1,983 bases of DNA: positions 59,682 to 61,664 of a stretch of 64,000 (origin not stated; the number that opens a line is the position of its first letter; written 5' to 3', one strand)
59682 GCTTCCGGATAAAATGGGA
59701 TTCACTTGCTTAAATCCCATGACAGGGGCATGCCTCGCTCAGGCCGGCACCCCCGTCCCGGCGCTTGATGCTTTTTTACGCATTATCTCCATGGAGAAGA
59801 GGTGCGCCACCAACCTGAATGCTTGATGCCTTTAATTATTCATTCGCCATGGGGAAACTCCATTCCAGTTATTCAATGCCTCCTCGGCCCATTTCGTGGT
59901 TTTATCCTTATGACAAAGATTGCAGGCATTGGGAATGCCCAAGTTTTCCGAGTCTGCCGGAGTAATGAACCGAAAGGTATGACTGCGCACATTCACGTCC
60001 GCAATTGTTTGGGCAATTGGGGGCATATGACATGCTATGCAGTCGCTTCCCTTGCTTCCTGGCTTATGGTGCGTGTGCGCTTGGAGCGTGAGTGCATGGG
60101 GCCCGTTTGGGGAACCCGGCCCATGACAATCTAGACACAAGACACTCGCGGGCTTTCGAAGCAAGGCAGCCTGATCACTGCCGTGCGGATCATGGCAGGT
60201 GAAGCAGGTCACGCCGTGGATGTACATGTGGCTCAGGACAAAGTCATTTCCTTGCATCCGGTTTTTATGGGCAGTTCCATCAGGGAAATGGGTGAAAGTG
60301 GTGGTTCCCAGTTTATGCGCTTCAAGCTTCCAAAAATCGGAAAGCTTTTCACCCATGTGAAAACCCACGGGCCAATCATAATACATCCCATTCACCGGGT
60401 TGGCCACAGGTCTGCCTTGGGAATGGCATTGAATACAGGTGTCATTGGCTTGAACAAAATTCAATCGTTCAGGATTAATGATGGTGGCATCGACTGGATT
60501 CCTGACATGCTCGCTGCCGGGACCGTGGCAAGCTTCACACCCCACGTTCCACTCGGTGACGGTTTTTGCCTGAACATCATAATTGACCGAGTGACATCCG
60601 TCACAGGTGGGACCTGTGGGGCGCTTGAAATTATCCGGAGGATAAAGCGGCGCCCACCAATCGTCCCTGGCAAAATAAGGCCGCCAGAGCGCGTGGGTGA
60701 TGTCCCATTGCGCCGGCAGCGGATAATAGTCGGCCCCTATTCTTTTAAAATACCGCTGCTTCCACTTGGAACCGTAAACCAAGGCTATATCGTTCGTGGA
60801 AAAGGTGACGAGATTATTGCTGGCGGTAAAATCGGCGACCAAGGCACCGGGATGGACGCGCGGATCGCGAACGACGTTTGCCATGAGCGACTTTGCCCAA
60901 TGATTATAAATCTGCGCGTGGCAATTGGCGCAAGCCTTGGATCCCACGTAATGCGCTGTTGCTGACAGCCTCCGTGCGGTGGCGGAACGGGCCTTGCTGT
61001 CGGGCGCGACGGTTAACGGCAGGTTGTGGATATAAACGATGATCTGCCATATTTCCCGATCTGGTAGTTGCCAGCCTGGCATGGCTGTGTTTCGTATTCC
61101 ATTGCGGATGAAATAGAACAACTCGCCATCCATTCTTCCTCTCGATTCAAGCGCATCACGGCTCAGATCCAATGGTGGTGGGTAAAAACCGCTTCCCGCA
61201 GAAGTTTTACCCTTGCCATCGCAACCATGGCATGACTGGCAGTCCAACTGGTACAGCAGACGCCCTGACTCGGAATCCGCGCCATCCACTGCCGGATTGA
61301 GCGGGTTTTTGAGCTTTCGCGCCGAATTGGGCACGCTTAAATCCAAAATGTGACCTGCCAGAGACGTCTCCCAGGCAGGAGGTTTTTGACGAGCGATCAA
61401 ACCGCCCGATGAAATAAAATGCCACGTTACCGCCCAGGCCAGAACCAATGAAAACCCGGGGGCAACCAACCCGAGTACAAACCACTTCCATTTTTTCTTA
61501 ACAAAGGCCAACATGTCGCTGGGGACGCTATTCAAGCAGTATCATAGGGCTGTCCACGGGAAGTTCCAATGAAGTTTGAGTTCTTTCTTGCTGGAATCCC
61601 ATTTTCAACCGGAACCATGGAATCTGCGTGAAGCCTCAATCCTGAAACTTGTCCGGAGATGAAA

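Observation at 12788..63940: Mosaic (BIME-like) hairpin-repeat family fills eight intergenic arrays, about 5.8 kb or 9% of the window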

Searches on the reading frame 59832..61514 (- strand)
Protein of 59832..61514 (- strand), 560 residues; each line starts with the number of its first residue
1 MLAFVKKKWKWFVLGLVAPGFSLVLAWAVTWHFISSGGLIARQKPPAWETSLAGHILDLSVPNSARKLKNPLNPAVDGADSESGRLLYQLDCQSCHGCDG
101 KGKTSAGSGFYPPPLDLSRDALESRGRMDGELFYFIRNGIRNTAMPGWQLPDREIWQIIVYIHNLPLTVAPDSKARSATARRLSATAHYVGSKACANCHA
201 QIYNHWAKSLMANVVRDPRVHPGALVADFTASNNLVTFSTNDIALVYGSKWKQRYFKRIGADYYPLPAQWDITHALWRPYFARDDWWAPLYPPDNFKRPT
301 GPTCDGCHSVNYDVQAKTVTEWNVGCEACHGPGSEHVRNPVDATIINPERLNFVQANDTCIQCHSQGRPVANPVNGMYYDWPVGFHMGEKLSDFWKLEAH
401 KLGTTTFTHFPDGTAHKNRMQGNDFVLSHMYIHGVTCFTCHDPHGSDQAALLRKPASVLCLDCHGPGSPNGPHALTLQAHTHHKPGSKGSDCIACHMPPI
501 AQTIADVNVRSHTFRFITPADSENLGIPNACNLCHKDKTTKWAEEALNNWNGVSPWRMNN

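Call 22: find_encoding_contigs(protein=window:59832-61514:-, flank=10000, max_places=4)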
Protein window:59832-61514:- (560 aa): 17 contigs read that carry it; 4 places shown.
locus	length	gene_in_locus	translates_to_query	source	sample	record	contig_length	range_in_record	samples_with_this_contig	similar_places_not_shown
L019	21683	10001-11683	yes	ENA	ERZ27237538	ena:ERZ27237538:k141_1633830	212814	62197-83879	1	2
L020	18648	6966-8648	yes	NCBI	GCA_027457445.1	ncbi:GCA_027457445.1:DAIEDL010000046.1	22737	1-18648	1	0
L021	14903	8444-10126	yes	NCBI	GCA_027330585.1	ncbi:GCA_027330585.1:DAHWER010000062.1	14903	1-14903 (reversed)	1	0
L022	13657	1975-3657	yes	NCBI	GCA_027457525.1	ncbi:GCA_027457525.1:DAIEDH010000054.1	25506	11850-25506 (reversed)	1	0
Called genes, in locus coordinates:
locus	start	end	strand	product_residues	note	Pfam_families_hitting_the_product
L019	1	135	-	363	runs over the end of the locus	PF01408:GFO_IDH_MocA, PF02894:GFO_IDH_MocA_C, PF22725:GFO_IDH_MocA_C3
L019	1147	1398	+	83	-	-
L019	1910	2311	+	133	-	PF07963:N_methyl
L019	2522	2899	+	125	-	PF07963:N_methyl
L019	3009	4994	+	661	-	PF13428:TPR_14 (faint), PF13431:TPR_17 (faint), PF07719:TPR_2 (faint), PF13181:TPR_8 (faint), PF13414:TPR_11 (faint), PF13432:TPR_16 (weak), PF14559:TPR_19 (weak), PF23914:TPR_CcmH_CycH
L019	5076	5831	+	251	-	PF00005:ABC_tran, PF13304:AAA_21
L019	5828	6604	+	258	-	PF12679:ABC2_membrane_2, PF12730:ABC2_membrane_4 (weak), PF12698:ABC2_membrane_3 (weak)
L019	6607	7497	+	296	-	-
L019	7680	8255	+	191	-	-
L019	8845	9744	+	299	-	PF01641:SelR, PF01625:PMSR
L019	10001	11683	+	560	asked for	PF00034:Cytochrom_C, PF13435:Cytochrome_C554 (faint), PF13442:Cytochrome_CBB3, PF14522:Cytochrome_C7 (faint), PF14537:Cytochrom_c3_2 (faint), PF09699:Paired_CXXCH_1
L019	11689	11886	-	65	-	-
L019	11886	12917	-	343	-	PF18306:LDcluster4, PF03641:Lysine_decarbox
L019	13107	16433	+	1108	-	PF02837:Glyco_hydro_2_N (weak), PF00754:F5_F8_type_C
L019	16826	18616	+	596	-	PF00009:GTP_EFTU, PF03144:GTP_EFTU_D2, PF00679:EFG_C, PF06421:LepA_C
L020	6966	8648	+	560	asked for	PF00034:Cytochrom_C, PF13435:Cytochrome_C554 (faint), PF13442:Cytochrome_CBB3, PF14522:Cytochrome_C7 (faint), PF14537:Cytochrom_c3_2 (faint), PF09699:Paired_CXXCH_1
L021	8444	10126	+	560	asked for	PF00034:Cytochrom_C, PF13435:Cytochrome_C554 (faint), PF13442:Cytochrome_CBB3, PF14522:Cytochrome_C7 (faint), PF14537:Cytochrom_c3_2 (faint), PF09699:Paired_CXXCH_1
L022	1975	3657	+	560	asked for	PF00034:Cytochrom_C, PF13435:Cytochrome_C554 (faint), PF13442:Cytochrome_CBB3, PF14522:Cytochrome_C7 (faint), PF14537:Cytochrom_c3_2 (faint), PF09699:Paired_CXXCH_1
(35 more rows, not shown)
